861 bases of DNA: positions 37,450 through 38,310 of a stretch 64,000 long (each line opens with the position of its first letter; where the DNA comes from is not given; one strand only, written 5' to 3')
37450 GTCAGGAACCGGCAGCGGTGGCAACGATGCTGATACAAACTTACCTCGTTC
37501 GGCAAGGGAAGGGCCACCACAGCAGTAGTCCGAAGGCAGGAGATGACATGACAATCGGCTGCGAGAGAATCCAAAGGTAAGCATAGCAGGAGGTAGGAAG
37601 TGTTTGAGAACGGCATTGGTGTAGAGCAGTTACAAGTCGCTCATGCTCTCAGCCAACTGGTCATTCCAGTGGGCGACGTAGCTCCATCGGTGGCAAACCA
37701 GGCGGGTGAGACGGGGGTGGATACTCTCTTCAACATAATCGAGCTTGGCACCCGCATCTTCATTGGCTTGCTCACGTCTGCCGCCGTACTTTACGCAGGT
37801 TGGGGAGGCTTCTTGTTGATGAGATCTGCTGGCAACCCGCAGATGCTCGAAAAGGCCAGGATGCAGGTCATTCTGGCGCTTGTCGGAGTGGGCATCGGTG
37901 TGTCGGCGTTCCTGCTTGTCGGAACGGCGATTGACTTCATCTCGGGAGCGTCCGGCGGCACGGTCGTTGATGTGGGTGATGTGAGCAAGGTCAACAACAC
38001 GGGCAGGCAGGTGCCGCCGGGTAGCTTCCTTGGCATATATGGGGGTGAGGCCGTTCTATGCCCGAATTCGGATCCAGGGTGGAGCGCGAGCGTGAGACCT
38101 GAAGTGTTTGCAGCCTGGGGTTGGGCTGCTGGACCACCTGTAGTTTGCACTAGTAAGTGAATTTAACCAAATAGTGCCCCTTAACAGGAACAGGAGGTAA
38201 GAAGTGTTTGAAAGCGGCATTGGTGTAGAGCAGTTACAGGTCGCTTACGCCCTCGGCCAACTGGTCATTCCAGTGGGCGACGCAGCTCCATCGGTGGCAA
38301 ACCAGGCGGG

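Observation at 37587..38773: Tandemly duplicated pilin-like genes: identical membrane hairpin kept by synonymous-only change, divergent Cys-bounded C-terminal tails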

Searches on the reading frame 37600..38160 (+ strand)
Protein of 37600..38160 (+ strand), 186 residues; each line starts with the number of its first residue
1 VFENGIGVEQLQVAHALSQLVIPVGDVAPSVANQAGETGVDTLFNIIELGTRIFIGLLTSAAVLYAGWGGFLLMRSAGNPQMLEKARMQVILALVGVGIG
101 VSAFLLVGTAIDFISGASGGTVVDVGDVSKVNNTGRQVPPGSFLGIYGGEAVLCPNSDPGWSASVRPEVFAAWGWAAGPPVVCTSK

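Call 6: search_protein_families(library=pfam, max_evalue=0.1, proteins=[window:37600-38157:+])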
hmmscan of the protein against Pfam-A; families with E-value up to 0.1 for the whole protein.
window:37600-38157:+ (186 aa): 1 family
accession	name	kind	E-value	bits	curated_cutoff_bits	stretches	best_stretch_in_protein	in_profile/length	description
PF18895.5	T4SS_pilin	-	1.5e-05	25.4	26.6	1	40-109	2-70/71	Type IV secretion system pilin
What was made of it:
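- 37600..38160 (+): W1, a pilin-like gene of 186 aa. It has an acidic N-terminal leader (res 1-38), a two-helix membrane hairpin (res 39-117), a conserved but disordered Gly/Ser linker (res 118-135) and a Cys-Trp-Cys tail domain (res 136-186). PF18895 match at E 1.5e-5 (call 6).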

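Call 10: find_homologous_proteins(query=window:37600-38157:+, max_evalue=0.001)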
Query window:37600-38157:+ (186 aa): 14 proteins with E <= 0.001 among 493 candidates.
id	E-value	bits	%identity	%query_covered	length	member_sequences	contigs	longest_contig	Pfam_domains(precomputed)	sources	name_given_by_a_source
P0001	1.1e-88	314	87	93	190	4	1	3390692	PF18895.6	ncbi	-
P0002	7.9e-84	298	81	94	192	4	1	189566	PF18895.6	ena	-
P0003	3.5e-81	290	76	100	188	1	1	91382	PF18895.6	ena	-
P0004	5.0e-70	253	68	100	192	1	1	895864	-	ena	-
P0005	2.6e-69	251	69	100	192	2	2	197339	-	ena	-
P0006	1.1e-68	249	75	87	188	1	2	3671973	-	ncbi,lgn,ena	-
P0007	8.5e-55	204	71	76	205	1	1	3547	-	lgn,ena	-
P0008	4.3e-53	198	61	84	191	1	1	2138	PF18895.6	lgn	-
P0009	1.2e-50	190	60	85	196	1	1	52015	PF18895.6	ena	-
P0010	1.1e-49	187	54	100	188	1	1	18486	-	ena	-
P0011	7.0e-48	181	52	100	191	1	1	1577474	PF18895.6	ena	-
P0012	1.2e-43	167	48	95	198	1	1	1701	PF18895.6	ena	-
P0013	3.5e-42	163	48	95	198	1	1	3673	PF18895.6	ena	-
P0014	8.8e-38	148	49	83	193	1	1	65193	-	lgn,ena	-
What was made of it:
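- On Pfam PF18895 T4SS_pilin: Several close homologues (P0001-P0003, P0008, P0009, P0011-P0013) carry a precomputed PF18895 assignment (call 10).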

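Call 12: find_encoding_contigs(protein=P0001, flank=10000, max_places=3)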
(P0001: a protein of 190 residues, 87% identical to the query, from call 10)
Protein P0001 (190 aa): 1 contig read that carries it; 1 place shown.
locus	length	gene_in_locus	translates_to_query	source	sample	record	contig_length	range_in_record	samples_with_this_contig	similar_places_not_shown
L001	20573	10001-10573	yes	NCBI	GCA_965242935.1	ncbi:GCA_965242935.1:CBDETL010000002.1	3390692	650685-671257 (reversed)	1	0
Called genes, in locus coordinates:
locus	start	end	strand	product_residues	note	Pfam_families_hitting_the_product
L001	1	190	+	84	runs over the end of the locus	PF10049:DUF2283 (weak)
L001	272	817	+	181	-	PF01209:Ubie_methyltran, PF13489:Methyltransf_23, PF13847:Methyltransf_31, PF08241:Methyltransf_11, PF08242:Methyltransf_12, PF13649:Methyltransf_25, PF05148:Methyltransf_8 (weak)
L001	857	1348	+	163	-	PF00293:NUDIX, PF14815:NUDIX_4 (faint)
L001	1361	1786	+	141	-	PF01243:PNPOx_N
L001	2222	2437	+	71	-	-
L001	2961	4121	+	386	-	-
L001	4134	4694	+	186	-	-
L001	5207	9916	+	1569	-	PF19590:TrbL_3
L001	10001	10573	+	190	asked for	PF18895:T4SS_pilin (weak)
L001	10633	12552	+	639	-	PF11832:DUF3352 (faint)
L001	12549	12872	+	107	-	-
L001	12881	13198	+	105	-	-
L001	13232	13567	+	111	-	-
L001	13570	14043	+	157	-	-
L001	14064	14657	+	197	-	-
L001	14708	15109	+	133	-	-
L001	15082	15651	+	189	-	PF01936:NYN (weak)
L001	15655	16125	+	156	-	-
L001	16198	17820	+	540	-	PF05901:Excalibur (faint)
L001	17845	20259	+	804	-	-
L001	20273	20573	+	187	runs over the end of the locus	-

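Call 13: find_encoding_contigs(protein=P0006, flank=10000, max_places=3)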
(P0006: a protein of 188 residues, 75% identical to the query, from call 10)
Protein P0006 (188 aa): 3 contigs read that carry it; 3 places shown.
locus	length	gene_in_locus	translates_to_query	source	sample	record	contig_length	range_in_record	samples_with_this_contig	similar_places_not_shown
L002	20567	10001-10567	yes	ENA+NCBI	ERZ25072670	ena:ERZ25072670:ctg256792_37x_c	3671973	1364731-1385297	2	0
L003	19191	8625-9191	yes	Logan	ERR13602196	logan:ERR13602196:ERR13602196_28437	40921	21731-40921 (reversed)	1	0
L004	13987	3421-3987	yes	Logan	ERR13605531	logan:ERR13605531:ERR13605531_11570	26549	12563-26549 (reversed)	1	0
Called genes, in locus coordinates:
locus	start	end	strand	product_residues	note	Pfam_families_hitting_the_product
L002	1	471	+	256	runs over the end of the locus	PF00106:adh_short, PF08659:KR (weak), PF13561:adh_short_C2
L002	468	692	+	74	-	-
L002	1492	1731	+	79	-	-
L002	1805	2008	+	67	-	-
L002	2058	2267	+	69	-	-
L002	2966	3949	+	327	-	-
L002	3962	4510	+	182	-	-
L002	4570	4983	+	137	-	-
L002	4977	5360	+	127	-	-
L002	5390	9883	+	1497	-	-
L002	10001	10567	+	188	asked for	-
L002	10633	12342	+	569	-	PF11832:DUF3352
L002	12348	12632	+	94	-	-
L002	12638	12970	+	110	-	-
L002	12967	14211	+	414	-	-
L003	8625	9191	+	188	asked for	-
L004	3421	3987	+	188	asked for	-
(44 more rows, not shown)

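Call 14: find_related_loci(query=A1, collection=genome_contigs, flank=6000)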
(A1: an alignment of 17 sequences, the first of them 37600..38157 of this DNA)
Query A1 (186 aa) in genome_contigs; peptide patterns used: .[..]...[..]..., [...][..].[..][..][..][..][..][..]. (x = any residue, [..] = any of these).
55 stretches matched a pattern; 1 encode a relative of the query (tblastn E <= 1e-3); 1 distinct loci.
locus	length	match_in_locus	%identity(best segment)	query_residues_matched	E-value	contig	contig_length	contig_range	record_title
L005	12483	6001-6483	75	1-161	2e-75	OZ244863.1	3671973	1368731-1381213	MAG: Dehalococcoidia bacterium isolate 3ac3ff71-9198-4354-86db-d96921461c44 genome assembly, chromosome: 1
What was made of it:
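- One of them is named as a Dehalococcoidia MAG chromosome (call 14).
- Tried and rejected: The genome_contigs scan found a single locus (call 14).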

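Call 17: find_encoding_contigs(protein=window:37600-38160:+, flank=3000, max_places=4)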
Protein window:37600-38160:+ (186 aa): no gene with exactly this product is on record in the collection.
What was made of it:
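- Tried and rejected: The window's own protein is not on record as an exact sequence (call 17).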

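Call 18: find_encoding_contigs(protein=P0002, flank=10000, max_places=3)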
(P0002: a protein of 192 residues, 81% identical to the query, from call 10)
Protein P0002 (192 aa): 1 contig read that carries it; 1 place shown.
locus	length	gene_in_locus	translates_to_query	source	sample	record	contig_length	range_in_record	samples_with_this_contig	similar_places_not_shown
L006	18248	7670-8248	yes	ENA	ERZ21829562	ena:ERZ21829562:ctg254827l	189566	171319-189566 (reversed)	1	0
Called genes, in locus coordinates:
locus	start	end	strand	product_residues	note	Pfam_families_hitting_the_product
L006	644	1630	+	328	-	-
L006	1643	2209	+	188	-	-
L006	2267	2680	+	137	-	-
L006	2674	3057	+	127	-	-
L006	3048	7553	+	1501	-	-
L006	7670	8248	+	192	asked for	PF18895:T4SS_pilin (faint)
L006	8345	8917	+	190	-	PF18895:T4SS_pilin (faint)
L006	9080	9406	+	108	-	-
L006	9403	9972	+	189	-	-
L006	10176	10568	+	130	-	-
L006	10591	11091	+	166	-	-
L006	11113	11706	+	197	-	-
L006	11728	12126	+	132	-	-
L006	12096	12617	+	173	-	PF01936:NYN (weak)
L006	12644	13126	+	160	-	-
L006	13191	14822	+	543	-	PF05901:Excalibur (faint)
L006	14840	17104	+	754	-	-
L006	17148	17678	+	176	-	-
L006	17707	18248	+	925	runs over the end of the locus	PF12846:AAA_10 (faint), PF19044:P-loop_TraG, PF01935:DUF87 (weak)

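Call 19: find_encoding_contigs(protein=P0003, flank=10000, max_places=3)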
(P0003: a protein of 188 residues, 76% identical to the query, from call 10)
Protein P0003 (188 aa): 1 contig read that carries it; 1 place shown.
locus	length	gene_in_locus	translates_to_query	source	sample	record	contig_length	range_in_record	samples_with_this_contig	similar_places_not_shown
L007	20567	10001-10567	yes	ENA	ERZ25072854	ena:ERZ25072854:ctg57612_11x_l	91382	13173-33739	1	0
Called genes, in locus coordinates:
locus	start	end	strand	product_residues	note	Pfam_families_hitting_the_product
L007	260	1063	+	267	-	-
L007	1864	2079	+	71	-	-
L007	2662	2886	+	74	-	-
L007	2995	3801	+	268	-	-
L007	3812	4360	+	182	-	-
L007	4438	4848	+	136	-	-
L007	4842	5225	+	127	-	-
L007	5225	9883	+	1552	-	-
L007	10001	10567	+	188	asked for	PF18895:T4SS_pilin (weak)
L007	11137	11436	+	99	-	-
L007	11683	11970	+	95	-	-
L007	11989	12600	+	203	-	-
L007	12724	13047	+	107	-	-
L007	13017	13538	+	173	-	PF01936:NYN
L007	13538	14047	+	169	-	-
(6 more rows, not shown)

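Call 22: find_related_loci(query=A1, collection=metagenome_contigs, flank=8000)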
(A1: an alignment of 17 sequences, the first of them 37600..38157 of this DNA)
Query A1 (186 aa) in metagenome_contigs; peptide patterns used: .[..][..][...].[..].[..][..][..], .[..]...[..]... (x = any residue, [..] = any of these).
354 stretches matched a pattern, but none encodes a relative of the query by tblastn (E <= 1e-3).
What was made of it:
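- Tried and rejected: The metagenome_contigs scan found no relatives (call 22).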

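Call 25: find_encoding_contigs(protein=P0004, flank=10000, max_places=2)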
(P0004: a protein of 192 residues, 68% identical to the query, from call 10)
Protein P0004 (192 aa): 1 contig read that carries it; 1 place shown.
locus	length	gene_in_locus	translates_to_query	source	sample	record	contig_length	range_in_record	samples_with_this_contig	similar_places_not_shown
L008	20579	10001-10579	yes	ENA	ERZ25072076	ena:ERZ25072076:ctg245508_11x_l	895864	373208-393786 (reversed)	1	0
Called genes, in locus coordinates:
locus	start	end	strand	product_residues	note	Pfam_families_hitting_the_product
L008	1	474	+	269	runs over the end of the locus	-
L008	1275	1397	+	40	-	-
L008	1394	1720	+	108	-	-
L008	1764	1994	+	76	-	-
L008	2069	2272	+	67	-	-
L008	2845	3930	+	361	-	-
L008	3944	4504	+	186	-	-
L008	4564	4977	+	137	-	-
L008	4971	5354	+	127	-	-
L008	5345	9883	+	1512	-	-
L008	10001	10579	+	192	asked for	-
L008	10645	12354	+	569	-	PF11832:DUF3352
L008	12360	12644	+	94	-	-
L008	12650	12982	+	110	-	-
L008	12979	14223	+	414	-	-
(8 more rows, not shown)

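Call 26: find_encoding_contigs(protein=P0011, flank=10000, max_places=2)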
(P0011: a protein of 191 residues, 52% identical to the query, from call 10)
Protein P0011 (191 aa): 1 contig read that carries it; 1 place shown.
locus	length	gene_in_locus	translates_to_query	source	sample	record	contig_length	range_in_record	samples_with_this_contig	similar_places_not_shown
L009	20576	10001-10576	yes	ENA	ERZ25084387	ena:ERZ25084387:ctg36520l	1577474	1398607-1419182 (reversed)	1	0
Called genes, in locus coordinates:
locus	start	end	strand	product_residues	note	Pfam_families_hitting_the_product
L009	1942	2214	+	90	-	-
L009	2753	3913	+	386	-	-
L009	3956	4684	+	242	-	-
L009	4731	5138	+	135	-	-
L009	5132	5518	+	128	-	-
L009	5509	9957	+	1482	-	-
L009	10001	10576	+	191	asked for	PF18895:T4SS_pilin (weak)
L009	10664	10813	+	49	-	-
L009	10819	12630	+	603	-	PF11832:DUF3352 (faint)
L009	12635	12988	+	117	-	-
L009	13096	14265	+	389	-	-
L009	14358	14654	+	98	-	-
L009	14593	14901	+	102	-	-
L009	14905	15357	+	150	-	-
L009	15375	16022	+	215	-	-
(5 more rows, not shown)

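Call 27: search_protein_representatives(alignment_id=A1)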
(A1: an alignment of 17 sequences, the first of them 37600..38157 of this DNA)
Query: 17 sequences, 188 profile positions. Proteins with E-value up to 0.001 (for the whole library): 9762; up to 1e-10: 125; up to 1e-30: 11. The best 150 are listed.
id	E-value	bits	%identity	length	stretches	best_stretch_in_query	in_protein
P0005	6.4e-84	296.5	-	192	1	1-188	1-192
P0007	4.4e-72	257.9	-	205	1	1-182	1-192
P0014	1.1e-67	243.5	-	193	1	1-187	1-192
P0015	2.2e-54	200.2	-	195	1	1-187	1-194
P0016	2.7e-43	164.1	-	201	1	1-182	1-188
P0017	1.4e-40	155.2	-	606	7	43-130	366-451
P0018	9.1e-40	152.6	-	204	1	27-187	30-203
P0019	7.1e-37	143.1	-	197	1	1-187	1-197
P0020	9.6e-35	136.2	-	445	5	37-107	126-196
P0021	6.1e-34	133.5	-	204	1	18-187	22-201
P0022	2.1e-32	128.5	-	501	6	50-108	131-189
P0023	7.2e-29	117.0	-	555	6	45-109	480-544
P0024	9.6e-28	113.3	-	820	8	50-111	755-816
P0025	9.4e-27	110.1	-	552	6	36-121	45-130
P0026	1.5e-26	109.4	-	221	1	18-176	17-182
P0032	2.9e-21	92.2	-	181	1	8-187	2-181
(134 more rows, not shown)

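Call 33: search_solved_structures(query=A2, max_evalue=10, show_alignments=2)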
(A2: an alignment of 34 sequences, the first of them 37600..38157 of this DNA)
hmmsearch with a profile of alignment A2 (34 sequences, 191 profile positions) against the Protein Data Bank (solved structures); distinct sequences matched with E-value up to 10: 10.
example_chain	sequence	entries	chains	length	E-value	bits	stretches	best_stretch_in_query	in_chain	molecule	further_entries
7zm5_A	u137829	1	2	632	0.097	15.4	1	42-94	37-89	Attachment glycoprotein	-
8fmx_A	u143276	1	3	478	0.16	14.7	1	16-94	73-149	Fusion glycoprotein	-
7rmx_A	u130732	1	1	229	0.18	14.5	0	64-92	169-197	Tunable symmetric protein, D_3_212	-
8tve_A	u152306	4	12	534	0.19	14.4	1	16-94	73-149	Langya henipavirus fusion protein in postfusion state | Langya henipavirus fusion protein in prefusion state | Langya henipavirus postfusion F protein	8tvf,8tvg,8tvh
8fej_A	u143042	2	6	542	0.2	14.4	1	16-94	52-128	Fusion Protein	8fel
9nz0_A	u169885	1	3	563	0.21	14.3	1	16-94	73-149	Fusion glycoprotein F0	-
8u1r_A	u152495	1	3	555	0.37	13.5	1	16-94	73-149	Fusion glycoprotein F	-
9nz2_A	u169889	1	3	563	0.38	13.5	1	16-94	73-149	Fusion glycoprotein F0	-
8hn1_A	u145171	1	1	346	1.4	11.6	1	47-109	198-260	Alpha-1A adrenergic receptor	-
6um3_A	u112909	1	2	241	1.4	11.6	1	141-163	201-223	NS2B-NS3 PROTEASE fusion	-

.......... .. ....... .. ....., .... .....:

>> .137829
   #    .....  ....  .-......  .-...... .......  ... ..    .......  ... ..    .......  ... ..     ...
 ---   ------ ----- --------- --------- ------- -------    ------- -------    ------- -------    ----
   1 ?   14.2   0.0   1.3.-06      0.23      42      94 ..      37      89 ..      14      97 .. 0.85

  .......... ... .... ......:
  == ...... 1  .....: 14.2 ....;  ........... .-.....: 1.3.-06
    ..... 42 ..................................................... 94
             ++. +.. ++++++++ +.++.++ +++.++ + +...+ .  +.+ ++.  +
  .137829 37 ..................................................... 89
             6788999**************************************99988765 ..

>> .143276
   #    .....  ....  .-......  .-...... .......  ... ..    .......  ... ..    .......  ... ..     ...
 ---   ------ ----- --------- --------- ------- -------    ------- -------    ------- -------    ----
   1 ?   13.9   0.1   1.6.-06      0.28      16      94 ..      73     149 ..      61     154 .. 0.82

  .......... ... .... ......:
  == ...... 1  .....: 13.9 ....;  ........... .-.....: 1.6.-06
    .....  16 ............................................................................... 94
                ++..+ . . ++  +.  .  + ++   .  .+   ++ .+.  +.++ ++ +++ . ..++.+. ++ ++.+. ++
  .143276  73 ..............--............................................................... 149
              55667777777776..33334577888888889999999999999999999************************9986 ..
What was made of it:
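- On TrbC/VirB2 conjugative pilins (PF04956): A PDB profile search found no pilin (call 33).
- Tried and rejected: A PDB sequence-profile search with the family alignment gave only chance hits (E >= 0.097, viral glycoproteins) (call 33).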

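Call 40: predict_structure(alignment_id=A2)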
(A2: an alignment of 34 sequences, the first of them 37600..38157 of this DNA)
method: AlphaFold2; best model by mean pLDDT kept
length: 186 residues; sequences in the alignment: 34
mean_pLDDT: 78.4   pTM: 0.45
mean pLDDT of the five models: 78.4, 77.1, 76.2, 75.5, 74.3
residues with pLDDT >= 90: 59; 70-90: 80; 50-70: 21; < 50: 26
segments of 3 or more residues with pLDDT < 50: 1-5, 26-35, 120-125, 127-130
pLDDT, mean of each block of 10 residues (from residue 1): 52 70 50 53 84 88 91 94 93 91 87 74 46 80 90 88 86 88 92
secondary structure, 60 per line:
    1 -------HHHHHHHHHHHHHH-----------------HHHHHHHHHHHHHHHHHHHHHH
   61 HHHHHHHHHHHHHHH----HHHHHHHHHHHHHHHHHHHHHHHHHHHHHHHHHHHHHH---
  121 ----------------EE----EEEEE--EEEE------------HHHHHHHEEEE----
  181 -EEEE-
elements in order: H8-21 H39-75 H80-117 E143-147 E150-153 H166-172 E173-176 E182-185
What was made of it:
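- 37600..38160 (+): AF2 model (call 40).
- On Pfam PF18895 T4SS_pilin: AF2 predicts helices 39-75 and 80-117 at pLDDT about 90 (call 40).
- AF2 gives the hairpin pLDDT about 90, a disordered linker and a compact tail (call 40).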

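Call 43: fold_search(model_id=the predicted structure, library=pdb)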
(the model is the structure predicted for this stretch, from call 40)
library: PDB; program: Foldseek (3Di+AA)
matches with E <= 10: 302; with E <= 0.001: 0
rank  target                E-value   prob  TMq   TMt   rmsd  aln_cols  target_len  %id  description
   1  9vub_A                3.7e-01  0.69  0.31  0.17  15.4       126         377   10  channel C complex with 3 (released 2026-03-11)
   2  1l6t_MODEL_1_A        4.5e-01  0.66  0.24  0.46   4.9        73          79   19  STRUCTURE OF ALA24/ASP61 TO ASP24/ASN61 SUBSTITUTED SUBUNIT C OF ESCHERICHIA COLI ATP SYNTHASE (released 2002-07-24)
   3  6cnn_A                4.8e-01  0.85  0.38  0.21  16.1       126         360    7  Cryo-EM structure of the human SK4/calmodulin channel complex in the Ca2+ bound state I (released 2018-05-02)
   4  6r1o                  5.5e-01  0.33  0.35  0.17  14.9       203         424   11  Crystal structure of E. coli seryl-tRNA synthetase complexed to a seryl sulfamoyl adenosine derivative (released 2020-01-22)
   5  9vub_C                7.1e-01  0.66  0.34  0.18  14.6       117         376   12  channel C complex with 3 (released 2026-03-11)
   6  8d06_A                8.1e-01  0.95  0.28  0.74   2.1        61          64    6  Hallucinated C3 protein assembly HALC3_104 (released 2022-09-28)
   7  3ub0_D                8.1e-01  0.20  0.29  0.28  13.3       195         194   10  Crystal structure of the nonstructural protein 7 and 8 complex of Feline Coronavirus (released 2012-02-22)
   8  3tul_B                9.8e-01  0.25  0.24  0.30  11.4       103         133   18  Crystal structure of N-terminal region of Type III Secretion Major Translocator SipB (residues 82-226) (released 2012-02-15)
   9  3q84_H                1.1e+00  0.87  0.33  0.22   2.4        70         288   11  Crystal structure of human PACSIN 1 F-BAR domain (released 2012-02-22)
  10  7w5a_J                1.1e+00  0.04  0.11  0.06  25.0       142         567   16  The cryo-EM structure of human pre-C*-II complex (released 2022-06-22)
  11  7w7z                  1.2e+00  0.44  0.33  0.41  16.4       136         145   12  Crystal Structure of human Focal Adhesion Targeting (FAT) domain of the Focal Adhesion Kinase (released 2022-12-21)
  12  8tun_H                1.2e+00  0.14  0.17  0.14  24.5        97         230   11  S. thermodepolymerans KpsM-KpsE in Glycolipid 1 state with rigid body fitted KpsT (released 2024-04-17)
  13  9qgy_G                1.3e+00  0.41  0.26  0.16   4.6        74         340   15  Structure of the YbjP lipoprotein bound to the MacAB-TolC tripartite efflux pump (released 2026-03-25)
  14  6ysl_C                1.4e+00  0.11  0.22  0.18  17.7       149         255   16  Structure of the flagellar MotAB stator complex from Bacillus subtilis (released 2020-08-12)
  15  7w5b_J                1.4e+00  0.04  0.11  0.06  25.0       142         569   16  The cryo-EM structure of human C* complex (released 2022-06-22)
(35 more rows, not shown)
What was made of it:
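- Tried and rejected: Helical hairpins are too generic for this test (call 43).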
